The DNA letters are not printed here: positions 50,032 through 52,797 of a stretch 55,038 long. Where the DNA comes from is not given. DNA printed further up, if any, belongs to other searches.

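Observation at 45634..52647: Rhamnose operon continues into SrlD-like SDR / PHP phosphatase / SorE-like reductase / lipoyl-E2 / fused E1 alpha-beta: possible undescribed 6-deoxyhexose branch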

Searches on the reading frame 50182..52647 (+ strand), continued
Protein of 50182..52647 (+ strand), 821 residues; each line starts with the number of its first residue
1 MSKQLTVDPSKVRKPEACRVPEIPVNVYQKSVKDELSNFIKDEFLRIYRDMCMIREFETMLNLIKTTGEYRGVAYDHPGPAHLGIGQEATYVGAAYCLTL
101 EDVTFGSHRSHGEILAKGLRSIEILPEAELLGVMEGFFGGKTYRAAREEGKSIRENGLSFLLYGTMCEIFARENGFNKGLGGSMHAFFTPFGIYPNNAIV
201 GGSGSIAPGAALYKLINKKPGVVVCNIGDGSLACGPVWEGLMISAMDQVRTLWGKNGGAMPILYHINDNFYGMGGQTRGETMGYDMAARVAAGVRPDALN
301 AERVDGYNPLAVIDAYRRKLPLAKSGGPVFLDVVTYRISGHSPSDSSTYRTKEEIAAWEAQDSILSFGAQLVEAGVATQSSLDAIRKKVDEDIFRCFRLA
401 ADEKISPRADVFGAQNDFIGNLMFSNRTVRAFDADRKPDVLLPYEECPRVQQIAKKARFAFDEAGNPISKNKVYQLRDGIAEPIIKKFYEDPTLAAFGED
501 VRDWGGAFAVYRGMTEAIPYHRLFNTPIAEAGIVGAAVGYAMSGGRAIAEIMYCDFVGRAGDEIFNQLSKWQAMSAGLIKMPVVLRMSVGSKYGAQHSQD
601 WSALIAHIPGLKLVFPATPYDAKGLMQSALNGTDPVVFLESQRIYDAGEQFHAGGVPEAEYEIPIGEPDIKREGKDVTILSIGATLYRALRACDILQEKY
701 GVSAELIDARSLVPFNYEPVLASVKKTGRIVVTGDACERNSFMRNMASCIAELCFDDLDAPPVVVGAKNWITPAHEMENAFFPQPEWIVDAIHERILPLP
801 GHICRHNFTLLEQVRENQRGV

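Call 83: find_encoding_contigs(protein=P0031, flank=10000, max_places=1)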
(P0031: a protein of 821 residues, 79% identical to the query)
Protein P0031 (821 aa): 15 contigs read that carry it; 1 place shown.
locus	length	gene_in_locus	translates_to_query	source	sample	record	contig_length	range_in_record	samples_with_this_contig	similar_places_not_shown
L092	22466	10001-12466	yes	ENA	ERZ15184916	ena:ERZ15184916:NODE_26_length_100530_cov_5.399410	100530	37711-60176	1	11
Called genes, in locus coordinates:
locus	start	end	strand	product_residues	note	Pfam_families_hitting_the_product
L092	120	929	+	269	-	-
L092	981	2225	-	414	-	PF02906:Fe_hyd_lg_C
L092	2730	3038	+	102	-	PF03551:PadR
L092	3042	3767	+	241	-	PF22564:HAAS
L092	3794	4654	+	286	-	PF00106:adh_short, PF13561:adh_short_C2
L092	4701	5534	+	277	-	PF00106:adh_short, PF01370:Epimerase (weak), PF08659:KR, PF13561:adh_short_C2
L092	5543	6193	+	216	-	PF13527:Acetyltransf_9, PF00583:Acetyltransf_1 (weak), PF13508:Acetyltransf_7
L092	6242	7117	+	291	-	PF01937:ARMT1-like_dom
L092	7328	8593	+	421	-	PF00364:Biotin_lipoyl, PF02817:E3_binding, PF00198:2-oxoacid_dh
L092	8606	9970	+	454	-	PF03486:HI0933_like (faint), PF07992:Pyr_redox_2, PF13450:NAD_binding_8 (faint), PF13738:Pyr_redox_3, PF00070:Pyr_redox, PF02852:Pyr_redox_dim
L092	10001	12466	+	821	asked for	PF00676:E1_dh, PF02779:Transket_pyr, PF02780:Transketolase_C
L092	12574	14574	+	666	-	PF00456:Transketolase_N, PF02779:Transket_pyr, PF02780:Transketolase_C, PF22613:Transketolase_C_1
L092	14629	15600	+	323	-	PF21948:LplA-B_cat, PF03099:BPL_LplA_LipB (weak), PF10437:Lip_prot_lig_C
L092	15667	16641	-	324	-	PF01145:Band_7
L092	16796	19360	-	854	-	PF00111:Fer2 (weak), PF13085:Fer2_3 (weak), PF01799:Fer2_2, PF01315:Ald_Xan_dh_C, PF02738:MoCoBD_1, PF20256:MoCoBD_2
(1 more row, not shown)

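Call 98: list_cluster_members(proteins=[P0001])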
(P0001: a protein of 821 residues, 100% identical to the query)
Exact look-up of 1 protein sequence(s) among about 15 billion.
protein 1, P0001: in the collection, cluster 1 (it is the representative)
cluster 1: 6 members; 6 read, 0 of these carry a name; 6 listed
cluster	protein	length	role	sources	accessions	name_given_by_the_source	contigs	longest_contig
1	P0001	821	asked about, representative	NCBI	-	-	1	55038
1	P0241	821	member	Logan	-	-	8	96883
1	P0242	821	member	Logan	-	-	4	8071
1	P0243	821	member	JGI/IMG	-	-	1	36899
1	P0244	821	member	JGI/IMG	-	-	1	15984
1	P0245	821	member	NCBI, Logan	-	-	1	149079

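Call 99: find_encoding_contigs(protein=P0245, flank=10000, max_places=2)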
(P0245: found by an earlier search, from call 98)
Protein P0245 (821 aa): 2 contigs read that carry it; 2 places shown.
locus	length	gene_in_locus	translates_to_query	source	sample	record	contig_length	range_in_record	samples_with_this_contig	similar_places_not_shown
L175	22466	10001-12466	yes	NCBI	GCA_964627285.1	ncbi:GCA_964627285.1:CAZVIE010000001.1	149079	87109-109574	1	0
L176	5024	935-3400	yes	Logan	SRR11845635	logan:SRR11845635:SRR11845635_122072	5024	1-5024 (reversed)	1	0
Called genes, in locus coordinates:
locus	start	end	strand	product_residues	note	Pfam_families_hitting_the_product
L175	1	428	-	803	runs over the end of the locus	PF02837:Glyco_hydro_2_N, PF22666:Glyco_hydro_2_N2 (weak), PF00703:Glyco_hydro_2, PF02836:Glyco_hydro_2_C, PF18565:Glyco_hydro2_C5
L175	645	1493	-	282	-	PF02311:AraC_binding, PF12833:HTH_18, PF00165:HTH_AraC (weak)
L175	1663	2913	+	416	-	PF06134:RhaA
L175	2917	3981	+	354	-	PF00596:Aldolase_II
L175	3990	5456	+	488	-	PF00370:FGGY_N, PF02782:FGGY_C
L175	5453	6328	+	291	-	PF00106:adh_short, PF08659:KR, PF13561:adh_short_C2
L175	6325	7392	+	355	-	PF02811:PHP (weak)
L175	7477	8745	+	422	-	PF08240:ADH_N (weak), PF00107:ADH_zinc_N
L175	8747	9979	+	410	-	PF00364:Biotin_lipoyl, PF02817:E3_binding (weak), PF00198:2-oxoacid_dh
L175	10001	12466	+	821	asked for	PF00676:E1_dh, PF02779:Transket_pyr, PF02780:Transketolase_C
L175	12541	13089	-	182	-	PF03266:NTPase_1, PF13191:AAA_16 (faint), PF13401:AAA_22 (weak)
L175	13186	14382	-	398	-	PF01555:N6_N4_Mtase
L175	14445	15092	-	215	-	PF00392:GntR, PF07729:FCD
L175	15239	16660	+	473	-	PF04294:VanW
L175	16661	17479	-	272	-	PF00881:Nitroreductase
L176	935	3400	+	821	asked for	PF00676:E1_dh, PF02779:Transket_pyr, PF02780:Transketolase_C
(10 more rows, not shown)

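Call 100: find_encoding_contigs(protein=P0241, flank=10000, max_places=2)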
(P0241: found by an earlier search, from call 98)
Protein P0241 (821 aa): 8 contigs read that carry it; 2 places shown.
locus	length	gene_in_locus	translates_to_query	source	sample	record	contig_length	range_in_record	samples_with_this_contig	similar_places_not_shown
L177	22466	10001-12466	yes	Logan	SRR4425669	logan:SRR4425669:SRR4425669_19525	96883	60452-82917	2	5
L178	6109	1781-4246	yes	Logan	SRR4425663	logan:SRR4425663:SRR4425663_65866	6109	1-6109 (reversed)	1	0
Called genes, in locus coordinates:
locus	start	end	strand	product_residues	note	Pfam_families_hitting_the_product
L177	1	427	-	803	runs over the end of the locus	PF02837:Glyco_hydro_2_N, PF22666:Glyco_hydro_2_N2 (weak), PF00703:Glyco_hydro_2, PF02836:Glyco_hydro_2_C, PF18565:Glyco_hydro2_C5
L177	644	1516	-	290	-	PF02311:AraC_binding, PF12833:HTH_18, PF00165:HTH_AraC (weak)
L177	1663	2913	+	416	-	PF06134:RhaA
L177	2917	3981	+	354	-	PF00596:Aldolase_II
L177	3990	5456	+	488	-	PF00370:FGGY_N, PF02782:FGGY_C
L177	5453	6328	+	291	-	PF00106:adh_short, PF08659:KR, PF13561:adh_short_C2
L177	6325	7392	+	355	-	PF02811:PHP (weak)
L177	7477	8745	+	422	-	PF08240:ADH_N (weak), PF00107:ADH_zinc_N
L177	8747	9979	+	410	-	PF00364:Biotin_lipoyl, PF02817:E3_binding (weak), PF00198:2-oxoacid_dh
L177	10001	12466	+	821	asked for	PF00676:E1_dh, PF02779:Transket_pyr, PF02780:Transketolase_C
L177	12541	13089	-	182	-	PF03266:NTPase_1, PF13191:AAA_16 (faint), PF13401:AAA_22 (weak)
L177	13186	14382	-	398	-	PF01555:N6_N4_Mtase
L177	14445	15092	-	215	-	PF00392:GntR, PF07729:FCD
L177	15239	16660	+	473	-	PF04294:VanW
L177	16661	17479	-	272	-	PF00881:Nitroreductase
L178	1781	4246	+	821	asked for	PF00676:E1_dh, PF02779:Transket_pyr, PF02780:Transketolase_C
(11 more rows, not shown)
